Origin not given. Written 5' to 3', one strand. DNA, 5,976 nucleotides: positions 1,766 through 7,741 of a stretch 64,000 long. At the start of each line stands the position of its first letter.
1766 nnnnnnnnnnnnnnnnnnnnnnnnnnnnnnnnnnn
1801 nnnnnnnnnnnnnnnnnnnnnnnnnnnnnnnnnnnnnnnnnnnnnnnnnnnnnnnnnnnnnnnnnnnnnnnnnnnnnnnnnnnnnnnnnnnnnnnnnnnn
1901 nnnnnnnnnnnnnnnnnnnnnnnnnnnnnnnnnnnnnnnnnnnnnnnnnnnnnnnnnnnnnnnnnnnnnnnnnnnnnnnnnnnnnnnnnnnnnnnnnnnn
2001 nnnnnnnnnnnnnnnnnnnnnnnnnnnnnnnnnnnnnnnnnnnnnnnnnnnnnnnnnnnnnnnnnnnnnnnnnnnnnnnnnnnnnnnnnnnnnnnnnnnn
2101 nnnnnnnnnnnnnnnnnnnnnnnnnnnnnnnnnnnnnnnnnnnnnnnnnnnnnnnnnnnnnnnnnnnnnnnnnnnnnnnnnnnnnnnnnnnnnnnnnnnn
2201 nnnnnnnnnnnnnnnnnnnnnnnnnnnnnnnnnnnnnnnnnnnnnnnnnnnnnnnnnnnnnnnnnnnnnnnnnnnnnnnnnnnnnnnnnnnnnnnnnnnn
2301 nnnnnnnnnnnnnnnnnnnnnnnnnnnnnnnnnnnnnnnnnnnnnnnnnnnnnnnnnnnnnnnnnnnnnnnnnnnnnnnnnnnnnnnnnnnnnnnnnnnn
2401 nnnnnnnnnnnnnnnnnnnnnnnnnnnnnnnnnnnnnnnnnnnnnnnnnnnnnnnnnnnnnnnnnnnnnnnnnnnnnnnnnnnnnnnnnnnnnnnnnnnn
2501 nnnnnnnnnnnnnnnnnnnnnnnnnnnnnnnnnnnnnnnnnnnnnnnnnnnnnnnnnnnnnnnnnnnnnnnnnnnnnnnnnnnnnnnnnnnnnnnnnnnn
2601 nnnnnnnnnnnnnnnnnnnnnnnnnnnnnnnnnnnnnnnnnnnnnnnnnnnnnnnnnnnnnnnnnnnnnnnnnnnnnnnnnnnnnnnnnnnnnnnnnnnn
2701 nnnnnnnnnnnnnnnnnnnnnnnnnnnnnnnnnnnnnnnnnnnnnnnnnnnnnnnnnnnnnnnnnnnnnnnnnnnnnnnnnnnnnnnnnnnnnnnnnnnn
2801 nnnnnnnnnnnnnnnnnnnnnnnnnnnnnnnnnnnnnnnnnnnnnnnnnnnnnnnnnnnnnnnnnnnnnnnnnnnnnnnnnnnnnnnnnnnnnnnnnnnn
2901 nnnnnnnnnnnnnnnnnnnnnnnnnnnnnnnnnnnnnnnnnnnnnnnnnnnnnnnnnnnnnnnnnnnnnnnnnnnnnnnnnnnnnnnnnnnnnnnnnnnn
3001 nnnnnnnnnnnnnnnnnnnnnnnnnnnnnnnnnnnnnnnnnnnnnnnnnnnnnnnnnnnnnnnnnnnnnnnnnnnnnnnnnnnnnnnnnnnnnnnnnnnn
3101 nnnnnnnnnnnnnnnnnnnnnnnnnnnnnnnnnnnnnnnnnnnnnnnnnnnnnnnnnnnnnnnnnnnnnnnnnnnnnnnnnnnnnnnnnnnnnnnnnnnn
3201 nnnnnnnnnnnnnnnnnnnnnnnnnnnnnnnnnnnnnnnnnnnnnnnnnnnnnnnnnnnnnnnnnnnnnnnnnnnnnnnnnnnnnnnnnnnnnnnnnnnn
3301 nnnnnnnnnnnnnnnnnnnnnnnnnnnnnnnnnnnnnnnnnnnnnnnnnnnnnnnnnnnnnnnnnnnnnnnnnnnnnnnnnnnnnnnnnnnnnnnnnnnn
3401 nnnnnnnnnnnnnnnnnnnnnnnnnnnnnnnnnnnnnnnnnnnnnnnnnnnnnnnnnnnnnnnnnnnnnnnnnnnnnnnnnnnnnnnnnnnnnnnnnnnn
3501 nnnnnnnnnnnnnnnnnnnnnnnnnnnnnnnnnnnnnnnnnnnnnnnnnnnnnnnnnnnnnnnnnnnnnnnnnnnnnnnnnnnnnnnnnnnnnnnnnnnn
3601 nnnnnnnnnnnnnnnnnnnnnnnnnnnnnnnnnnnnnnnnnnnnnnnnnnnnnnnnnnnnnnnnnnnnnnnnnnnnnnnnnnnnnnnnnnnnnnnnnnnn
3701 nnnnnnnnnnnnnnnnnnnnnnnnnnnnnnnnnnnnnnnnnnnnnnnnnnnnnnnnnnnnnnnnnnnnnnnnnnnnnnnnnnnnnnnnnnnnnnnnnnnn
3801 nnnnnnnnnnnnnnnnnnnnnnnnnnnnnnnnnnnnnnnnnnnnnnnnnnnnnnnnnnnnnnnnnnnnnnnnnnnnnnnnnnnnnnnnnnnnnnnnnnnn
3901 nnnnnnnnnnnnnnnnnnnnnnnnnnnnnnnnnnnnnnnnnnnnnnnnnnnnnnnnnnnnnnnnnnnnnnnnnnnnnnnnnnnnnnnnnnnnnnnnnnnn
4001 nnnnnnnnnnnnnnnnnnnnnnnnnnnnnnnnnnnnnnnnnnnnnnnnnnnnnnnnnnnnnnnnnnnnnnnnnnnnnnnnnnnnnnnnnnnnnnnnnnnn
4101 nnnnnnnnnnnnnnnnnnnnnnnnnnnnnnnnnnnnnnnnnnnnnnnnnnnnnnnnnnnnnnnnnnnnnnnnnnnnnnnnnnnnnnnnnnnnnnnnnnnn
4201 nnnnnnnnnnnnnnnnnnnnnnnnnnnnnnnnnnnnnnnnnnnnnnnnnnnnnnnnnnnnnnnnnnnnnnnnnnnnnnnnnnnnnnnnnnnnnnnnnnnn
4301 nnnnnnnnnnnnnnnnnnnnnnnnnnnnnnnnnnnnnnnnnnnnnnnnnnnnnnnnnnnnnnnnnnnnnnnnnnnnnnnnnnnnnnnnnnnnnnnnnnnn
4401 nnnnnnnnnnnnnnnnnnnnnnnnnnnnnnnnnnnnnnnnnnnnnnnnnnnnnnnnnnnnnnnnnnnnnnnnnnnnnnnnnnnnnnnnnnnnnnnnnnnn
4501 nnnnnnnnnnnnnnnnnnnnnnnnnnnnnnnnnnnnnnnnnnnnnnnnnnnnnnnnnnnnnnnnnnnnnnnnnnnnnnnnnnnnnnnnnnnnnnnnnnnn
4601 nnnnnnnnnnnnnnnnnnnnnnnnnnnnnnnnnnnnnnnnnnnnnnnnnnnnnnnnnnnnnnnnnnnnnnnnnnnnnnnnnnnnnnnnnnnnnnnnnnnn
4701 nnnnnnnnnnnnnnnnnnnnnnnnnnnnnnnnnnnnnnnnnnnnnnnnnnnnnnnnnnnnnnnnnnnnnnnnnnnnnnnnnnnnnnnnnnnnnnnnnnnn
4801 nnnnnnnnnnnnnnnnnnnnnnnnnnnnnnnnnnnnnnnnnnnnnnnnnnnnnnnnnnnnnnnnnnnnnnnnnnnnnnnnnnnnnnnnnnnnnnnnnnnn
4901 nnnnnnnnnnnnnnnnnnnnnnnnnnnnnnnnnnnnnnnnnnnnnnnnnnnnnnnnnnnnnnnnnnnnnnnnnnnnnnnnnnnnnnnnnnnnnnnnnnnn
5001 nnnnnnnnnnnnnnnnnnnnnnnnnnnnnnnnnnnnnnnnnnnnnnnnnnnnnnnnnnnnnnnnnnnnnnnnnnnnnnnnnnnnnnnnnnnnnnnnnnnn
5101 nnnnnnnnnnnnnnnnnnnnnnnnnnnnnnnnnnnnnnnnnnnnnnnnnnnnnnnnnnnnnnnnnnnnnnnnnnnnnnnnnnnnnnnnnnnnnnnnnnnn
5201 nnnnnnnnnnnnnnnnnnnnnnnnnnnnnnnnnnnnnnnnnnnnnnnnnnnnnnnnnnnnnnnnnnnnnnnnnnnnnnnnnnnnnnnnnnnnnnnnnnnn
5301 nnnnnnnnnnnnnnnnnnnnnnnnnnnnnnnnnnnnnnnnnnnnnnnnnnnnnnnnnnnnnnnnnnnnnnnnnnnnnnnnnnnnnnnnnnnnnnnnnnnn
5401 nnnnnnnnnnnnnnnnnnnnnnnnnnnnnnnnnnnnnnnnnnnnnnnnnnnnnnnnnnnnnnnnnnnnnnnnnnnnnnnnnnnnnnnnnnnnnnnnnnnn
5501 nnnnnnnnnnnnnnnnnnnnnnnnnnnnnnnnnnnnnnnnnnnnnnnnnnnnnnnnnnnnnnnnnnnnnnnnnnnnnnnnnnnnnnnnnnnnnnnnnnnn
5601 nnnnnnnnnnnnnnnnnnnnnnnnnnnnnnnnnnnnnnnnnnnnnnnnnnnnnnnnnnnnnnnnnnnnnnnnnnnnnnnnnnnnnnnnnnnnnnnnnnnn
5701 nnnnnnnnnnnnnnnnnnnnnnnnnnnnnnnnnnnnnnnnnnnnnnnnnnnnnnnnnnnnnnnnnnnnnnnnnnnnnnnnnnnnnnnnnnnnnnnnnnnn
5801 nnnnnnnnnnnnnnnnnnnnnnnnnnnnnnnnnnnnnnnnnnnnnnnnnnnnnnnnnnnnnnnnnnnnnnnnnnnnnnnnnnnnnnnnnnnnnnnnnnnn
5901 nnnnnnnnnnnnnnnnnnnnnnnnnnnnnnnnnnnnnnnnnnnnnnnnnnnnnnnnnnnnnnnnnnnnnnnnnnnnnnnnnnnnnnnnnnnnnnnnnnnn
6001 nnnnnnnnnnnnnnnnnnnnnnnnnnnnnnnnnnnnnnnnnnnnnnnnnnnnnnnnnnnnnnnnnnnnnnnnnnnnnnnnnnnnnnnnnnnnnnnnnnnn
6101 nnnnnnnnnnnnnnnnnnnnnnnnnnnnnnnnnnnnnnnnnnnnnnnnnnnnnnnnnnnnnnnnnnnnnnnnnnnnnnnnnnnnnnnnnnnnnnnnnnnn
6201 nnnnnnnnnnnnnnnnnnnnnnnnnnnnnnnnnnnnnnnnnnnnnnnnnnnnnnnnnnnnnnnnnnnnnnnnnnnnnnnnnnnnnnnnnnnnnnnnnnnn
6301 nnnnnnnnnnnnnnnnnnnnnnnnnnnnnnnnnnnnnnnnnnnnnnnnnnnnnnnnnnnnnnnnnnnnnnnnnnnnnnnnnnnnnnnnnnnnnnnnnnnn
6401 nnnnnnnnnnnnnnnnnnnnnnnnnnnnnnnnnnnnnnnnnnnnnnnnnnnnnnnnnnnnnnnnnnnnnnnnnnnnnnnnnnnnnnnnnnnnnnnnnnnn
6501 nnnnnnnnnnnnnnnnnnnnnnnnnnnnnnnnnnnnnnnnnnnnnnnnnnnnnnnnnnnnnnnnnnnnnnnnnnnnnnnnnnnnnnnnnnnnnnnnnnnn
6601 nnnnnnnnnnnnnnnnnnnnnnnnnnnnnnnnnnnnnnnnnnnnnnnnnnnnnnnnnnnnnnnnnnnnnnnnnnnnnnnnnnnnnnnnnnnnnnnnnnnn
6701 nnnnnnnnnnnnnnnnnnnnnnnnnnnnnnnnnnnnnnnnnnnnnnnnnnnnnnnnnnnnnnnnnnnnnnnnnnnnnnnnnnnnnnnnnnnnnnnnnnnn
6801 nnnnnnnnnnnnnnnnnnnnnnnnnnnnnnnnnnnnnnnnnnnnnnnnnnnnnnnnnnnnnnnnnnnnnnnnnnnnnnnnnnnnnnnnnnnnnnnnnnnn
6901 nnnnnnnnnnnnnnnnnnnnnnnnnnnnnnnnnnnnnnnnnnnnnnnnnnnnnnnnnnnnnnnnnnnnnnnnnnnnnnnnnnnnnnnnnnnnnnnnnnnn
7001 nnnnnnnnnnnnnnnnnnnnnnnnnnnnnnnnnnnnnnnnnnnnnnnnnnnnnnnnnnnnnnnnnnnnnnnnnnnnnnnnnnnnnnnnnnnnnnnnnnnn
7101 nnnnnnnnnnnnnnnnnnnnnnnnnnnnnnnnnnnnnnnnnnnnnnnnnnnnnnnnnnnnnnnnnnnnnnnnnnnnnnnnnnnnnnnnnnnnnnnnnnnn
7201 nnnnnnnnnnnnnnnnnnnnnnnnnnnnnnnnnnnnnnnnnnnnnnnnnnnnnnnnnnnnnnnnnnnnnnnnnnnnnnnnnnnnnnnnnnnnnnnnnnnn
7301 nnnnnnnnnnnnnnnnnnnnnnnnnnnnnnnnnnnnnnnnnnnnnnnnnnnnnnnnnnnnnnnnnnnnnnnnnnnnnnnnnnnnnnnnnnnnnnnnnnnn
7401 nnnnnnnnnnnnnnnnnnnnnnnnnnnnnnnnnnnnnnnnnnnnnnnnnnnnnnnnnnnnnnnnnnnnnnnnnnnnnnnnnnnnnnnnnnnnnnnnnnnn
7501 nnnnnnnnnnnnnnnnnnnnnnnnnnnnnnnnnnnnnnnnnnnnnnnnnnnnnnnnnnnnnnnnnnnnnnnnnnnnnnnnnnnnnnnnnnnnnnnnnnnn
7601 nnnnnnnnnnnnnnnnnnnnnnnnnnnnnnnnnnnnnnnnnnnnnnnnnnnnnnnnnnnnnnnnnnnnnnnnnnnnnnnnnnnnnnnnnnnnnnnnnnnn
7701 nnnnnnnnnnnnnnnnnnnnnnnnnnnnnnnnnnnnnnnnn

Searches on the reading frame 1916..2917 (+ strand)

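Call 98: search_protein_families(library=pfam, proteins=[window:1916-2917:+], max_evalue=0.00001)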
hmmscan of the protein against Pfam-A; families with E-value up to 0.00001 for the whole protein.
window:1916-2917:+ (333 aa): 2 families
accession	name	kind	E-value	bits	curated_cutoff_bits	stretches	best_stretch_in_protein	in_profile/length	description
PF00483.29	NTP_transferase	-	1.4e-32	113.6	21.2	1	3-229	2-243/245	Nucleotidyl transferase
PF12804.13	NTP_transf_3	-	3.9e-10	40.6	27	1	3-128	1-121/160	MobA-like NTP transferase domain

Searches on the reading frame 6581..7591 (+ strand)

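Call 98: search_protein_families(library=pfam, proteins=[window:6581-7591:+], max_evalue=0.00001)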
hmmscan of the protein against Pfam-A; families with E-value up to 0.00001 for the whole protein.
window:6581-7591:+ (336 aa): 1 family
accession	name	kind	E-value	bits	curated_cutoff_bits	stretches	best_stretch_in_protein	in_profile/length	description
PF03547.23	Mem_trans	-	1.2e-23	83.7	25.7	1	7-328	3-342/343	Membrane transport protein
